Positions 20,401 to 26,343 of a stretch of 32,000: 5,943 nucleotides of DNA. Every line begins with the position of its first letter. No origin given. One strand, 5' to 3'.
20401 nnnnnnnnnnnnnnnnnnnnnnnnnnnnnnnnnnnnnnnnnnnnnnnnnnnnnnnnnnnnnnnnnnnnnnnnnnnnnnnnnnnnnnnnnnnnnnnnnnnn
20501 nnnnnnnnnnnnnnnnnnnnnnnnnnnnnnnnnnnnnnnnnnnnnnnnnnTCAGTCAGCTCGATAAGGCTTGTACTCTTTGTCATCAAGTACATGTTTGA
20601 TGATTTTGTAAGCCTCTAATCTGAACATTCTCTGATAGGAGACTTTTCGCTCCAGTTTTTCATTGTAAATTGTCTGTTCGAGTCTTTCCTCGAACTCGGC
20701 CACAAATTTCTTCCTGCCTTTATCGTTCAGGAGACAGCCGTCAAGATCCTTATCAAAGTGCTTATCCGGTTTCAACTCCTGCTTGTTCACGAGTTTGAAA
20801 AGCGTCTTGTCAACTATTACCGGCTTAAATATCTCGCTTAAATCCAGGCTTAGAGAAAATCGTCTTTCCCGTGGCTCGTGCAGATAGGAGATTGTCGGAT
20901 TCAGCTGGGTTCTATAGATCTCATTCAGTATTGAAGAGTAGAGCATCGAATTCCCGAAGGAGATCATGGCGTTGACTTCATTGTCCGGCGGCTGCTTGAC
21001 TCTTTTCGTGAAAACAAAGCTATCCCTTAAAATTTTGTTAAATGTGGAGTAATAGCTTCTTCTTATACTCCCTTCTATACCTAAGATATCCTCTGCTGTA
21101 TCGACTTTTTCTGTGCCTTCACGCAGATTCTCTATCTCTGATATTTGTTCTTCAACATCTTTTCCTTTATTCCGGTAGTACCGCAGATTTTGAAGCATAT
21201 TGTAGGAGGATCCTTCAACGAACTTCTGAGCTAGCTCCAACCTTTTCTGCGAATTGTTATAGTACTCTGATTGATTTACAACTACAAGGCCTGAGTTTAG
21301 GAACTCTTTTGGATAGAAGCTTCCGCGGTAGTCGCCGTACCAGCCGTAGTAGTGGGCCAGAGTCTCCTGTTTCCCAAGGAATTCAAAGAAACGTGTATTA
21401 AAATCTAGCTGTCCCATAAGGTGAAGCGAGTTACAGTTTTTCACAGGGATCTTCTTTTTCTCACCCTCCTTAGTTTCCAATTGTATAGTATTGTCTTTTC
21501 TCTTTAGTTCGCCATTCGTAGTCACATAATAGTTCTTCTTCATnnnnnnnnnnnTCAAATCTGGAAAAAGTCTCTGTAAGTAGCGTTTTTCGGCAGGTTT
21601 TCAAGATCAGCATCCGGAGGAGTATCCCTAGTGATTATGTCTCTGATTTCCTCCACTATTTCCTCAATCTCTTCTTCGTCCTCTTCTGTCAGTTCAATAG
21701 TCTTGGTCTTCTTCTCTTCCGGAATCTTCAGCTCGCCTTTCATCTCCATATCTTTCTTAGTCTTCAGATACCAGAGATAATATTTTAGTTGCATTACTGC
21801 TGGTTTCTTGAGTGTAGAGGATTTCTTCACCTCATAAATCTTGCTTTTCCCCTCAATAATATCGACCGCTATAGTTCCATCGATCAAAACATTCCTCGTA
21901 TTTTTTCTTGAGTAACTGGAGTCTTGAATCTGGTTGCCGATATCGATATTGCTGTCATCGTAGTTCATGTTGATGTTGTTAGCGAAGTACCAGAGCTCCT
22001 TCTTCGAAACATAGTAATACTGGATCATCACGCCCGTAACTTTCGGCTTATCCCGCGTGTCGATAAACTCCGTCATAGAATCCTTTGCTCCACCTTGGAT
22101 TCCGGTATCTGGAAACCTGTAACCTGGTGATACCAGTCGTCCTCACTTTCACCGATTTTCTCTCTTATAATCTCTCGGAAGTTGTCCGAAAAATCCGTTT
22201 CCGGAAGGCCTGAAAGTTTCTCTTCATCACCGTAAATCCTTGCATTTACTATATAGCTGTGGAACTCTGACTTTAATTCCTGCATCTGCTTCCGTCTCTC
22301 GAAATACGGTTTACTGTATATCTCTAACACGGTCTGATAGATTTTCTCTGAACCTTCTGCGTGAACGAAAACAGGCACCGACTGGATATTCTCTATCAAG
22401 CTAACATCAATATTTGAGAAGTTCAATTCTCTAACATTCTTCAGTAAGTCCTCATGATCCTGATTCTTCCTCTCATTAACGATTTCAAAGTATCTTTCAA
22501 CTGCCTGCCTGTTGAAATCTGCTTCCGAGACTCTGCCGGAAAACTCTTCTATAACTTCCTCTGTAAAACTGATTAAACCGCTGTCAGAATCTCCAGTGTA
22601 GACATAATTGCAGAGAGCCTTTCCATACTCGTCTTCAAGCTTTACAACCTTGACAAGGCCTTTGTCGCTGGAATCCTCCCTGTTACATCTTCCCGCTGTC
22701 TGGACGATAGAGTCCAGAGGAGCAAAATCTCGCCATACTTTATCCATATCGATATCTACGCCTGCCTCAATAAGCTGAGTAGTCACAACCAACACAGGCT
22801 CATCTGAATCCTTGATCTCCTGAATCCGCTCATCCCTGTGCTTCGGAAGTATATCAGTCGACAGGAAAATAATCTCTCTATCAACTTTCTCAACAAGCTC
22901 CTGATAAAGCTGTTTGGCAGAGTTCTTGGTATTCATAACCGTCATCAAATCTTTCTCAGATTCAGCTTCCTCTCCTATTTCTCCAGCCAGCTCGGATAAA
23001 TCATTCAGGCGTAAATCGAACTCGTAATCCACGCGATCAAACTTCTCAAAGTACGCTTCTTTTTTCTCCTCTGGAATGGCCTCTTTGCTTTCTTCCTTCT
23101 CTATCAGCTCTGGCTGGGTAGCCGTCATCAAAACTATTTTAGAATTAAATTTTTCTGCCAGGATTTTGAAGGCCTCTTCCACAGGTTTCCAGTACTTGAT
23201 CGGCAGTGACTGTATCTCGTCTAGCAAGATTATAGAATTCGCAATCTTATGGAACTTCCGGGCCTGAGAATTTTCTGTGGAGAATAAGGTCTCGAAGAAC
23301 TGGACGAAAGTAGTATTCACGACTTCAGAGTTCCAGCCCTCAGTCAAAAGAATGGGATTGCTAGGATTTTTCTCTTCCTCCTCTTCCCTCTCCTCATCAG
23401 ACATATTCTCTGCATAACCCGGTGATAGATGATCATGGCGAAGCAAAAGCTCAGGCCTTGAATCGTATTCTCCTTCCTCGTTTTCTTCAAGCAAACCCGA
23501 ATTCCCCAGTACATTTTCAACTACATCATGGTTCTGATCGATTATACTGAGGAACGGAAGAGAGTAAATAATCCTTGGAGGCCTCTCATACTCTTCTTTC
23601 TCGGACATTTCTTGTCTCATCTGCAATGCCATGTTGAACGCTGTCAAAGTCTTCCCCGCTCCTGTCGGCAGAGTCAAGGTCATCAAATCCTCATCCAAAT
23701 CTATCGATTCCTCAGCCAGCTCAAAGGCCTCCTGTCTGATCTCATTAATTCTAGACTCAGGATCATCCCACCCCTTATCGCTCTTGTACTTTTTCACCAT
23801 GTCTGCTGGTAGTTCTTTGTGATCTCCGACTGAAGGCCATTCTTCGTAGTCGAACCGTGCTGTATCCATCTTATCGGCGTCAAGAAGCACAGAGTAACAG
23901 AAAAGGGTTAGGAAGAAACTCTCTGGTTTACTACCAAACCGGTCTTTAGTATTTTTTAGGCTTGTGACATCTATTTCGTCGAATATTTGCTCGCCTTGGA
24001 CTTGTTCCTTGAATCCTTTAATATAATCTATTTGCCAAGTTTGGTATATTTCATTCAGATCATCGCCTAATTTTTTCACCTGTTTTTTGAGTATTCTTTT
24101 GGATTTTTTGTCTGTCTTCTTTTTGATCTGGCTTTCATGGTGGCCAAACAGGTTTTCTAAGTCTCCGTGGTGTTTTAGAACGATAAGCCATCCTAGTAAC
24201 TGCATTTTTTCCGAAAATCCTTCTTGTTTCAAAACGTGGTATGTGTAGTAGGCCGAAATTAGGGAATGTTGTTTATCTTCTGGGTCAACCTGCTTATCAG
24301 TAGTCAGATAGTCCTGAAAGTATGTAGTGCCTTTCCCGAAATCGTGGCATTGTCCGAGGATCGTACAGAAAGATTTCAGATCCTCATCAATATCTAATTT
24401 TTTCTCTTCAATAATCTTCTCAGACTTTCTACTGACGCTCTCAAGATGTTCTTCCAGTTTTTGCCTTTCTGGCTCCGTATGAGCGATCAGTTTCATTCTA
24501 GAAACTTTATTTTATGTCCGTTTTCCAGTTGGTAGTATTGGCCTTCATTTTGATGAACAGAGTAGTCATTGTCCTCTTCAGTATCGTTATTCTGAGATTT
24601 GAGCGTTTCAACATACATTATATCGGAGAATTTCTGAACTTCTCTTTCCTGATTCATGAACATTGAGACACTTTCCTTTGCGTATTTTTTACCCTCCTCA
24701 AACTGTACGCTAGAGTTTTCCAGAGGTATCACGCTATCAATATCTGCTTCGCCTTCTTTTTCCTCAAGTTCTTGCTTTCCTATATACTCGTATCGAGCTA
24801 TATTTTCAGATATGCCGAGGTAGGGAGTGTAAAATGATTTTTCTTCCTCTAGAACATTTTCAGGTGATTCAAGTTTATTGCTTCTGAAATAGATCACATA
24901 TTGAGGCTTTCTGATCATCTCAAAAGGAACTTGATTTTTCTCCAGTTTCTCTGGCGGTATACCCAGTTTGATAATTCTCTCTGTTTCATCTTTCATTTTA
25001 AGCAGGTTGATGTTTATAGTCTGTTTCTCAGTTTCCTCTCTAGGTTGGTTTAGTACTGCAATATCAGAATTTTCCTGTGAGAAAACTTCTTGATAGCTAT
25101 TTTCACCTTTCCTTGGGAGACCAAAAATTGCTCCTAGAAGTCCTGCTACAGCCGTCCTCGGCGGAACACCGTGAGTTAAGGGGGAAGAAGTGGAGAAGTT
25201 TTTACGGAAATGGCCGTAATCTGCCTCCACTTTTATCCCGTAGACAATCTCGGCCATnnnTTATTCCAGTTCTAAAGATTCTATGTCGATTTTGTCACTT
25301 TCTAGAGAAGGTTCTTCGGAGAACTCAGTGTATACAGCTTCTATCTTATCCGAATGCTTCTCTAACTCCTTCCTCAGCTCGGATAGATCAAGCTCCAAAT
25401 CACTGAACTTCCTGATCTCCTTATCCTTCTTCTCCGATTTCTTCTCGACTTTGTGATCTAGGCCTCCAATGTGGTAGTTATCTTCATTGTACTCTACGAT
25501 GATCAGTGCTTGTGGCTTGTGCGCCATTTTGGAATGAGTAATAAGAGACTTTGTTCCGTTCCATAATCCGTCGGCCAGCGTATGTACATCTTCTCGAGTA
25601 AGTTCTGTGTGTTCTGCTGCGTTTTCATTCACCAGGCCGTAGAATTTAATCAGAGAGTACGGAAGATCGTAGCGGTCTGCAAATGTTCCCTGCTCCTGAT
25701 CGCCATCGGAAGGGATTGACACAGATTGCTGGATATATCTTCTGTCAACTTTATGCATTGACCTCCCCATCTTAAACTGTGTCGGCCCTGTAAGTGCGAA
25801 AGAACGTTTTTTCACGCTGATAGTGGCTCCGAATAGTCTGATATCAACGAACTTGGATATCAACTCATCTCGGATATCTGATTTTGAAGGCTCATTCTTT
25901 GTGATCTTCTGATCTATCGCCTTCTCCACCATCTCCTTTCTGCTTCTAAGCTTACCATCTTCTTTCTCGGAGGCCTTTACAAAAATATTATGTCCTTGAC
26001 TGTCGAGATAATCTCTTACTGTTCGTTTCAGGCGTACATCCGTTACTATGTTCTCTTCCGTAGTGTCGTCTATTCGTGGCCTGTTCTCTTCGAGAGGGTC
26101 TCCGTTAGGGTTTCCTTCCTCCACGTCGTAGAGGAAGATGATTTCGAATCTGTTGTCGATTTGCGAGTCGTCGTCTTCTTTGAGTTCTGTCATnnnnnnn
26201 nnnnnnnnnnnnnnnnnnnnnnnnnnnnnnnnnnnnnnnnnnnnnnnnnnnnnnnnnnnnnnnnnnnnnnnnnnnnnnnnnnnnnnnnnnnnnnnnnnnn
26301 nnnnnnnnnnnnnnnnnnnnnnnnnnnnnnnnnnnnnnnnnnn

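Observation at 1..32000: About 20-fold over-representation of the palindromic hexamer AGGCCT across genes, RNAs and spacers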

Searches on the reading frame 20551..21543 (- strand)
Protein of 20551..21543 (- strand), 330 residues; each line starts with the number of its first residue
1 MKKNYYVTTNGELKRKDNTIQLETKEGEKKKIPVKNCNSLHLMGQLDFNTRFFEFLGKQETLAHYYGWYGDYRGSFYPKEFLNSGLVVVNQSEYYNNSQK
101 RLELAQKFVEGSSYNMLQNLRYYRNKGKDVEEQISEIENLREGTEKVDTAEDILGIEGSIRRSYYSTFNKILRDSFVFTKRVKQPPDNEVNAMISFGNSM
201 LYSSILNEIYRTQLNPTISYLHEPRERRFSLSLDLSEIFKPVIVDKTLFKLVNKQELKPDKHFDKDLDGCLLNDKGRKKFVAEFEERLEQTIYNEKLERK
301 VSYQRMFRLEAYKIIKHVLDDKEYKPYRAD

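Call 10: search_protein_families(library=pfam, proteins=[window:20551-21543:-])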
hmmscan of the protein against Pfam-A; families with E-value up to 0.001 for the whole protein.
window:20551-21543:- (330 aa): 1 family
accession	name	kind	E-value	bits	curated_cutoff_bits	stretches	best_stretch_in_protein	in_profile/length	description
PF01867.21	Cas_Cas1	-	2.2e-92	309.7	22.3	1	5-286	1-283/283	CRISPR associated protein Cas1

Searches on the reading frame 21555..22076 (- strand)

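Call 10: search_protein_families(library=pfam, proteins=[window:21555-22076:-])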
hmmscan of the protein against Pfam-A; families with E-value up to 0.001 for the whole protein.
window:21555-22076:- (173 aa): 1 family
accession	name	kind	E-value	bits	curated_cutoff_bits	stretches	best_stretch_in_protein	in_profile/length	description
PF01930.23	Cas_Cas4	-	8.9e-43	146.6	22.7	1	14-170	1-157/160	Domain of unknown function DUF83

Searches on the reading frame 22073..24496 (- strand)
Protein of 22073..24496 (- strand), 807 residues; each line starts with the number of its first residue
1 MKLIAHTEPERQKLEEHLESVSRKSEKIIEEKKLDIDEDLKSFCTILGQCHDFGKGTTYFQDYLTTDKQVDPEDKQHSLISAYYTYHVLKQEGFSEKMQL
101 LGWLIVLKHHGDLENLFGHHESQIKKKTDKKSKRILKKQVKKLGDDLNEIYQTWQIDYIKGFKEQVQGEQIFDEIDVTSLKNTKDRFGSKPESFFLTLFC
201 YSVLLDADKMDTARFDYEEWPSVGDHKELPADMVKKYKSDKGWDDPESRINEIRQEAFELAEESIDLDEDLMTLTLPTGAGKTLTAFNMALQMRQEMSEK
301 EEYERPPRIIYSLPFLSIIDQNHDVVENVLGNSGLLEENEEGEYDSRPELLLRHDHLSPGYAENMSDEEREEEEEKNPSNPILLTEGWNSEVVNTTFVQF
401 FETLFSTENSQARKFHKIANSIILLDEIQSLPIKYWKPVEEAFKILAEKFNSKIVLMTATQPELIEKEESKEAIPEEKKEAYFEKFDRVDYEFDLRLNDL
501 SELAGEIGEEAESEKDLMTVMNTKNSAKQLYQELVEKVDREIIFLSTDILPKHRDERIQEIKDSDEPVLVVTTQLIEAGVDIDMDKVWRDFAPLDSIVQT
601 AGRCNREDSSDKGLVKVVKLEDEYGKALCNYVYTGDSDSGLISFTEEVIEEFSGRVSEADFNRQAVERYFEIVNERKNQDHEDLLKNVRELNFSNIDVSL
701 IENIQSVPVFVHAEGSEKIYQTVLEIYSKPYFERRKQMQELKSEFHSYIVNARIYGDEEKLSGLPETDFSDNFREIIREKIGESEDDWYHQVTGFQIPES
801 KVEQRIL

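Call 10: search_protein_families(library=pfam, proteins=[window:22073-24496:-])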
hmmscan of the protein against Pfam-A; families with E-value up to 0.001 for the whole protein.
window:22073-24496:- (807 aa): 5 families
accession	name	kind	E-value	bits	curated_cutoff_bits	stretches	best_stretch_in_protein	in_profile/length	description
PF22590.2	Cas3-like_C_2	-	8.1e-18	65.1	27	1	517-608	5-105/106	CRISPR-associated nuclease/helicase Cas3, C-terminal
PF04851.21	ResIII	-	6e-08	33.2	22.5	1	251-461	5-162/164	Type III restriction enzyme, res subunit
PF00270.35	DEAD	-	8.8e-08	32.5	26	1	269-463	14-162/167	DEAD/DEAH box helicase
PF00271.37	Helicase_C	-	1.8e-06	28.6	23.5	1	507-606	10-108/110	Helicase conserved C-terminal domain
PF18019.7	Cas3_HD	-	7.4e-06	26.6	23.1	1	27-145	40-169/207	Cas3, HD domain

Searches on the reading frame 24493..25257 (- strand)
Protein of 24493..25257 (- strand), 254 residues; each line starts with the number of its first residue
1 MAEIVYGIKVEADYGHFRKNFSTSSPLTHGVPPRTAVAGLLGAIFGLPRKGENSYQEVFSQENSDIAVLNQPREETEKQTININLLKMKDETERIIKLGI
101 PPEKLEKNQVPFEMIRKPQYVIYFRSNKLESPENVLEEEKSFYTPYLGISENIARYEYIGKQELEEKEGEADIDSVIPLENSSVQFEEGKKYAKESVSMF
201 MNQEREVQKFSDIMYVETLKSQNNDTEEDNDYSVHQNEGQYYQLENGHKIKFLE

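Call 10: search_protein_families(library=pfam, proteins=[window:24493-25257:-])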
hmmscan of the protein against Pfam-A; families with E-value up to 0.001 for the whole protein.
window:24493-25257:- (254 aa): 1 family
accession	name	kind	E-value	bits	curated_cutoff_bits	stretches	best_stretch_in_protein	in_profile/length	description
PF09704.15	Cas_Cas5d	-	2.6e-05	24.7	23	1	8-56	4-49/217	CRISPR-associated protein (Cas_Cas5)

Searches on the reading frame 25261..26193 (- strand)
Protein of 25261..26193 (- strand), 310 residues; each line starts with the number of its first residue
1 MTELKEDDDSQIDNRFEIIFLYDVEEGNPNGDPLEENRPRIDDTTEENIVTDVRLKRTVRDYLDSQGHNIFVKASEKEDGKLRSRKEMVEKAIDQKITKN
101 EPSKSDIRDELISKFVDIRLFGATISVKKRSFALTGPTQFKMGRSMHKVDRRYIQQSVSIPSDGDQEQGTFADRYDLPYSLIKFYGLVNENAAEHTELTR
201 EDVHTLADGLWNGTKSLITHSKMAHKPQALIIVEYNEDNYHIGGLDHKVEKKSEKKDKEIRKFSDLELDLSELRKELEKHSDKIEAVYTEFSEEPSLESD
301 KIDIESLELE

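Call 10: search_protein_families(library=pfam, proteins=[window:25261-26193:-])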
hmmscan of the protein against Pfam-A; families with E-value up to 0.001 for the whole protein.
window:25261-26193:- (310 aa): 1 family
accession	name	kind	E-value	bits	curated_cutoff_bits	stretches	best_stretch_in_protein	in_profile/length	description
PF05107.17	Cas_Cas7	-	1.1e-62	212.3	33.2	1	14-270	1-248/249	CRISPR-associated protein Cas7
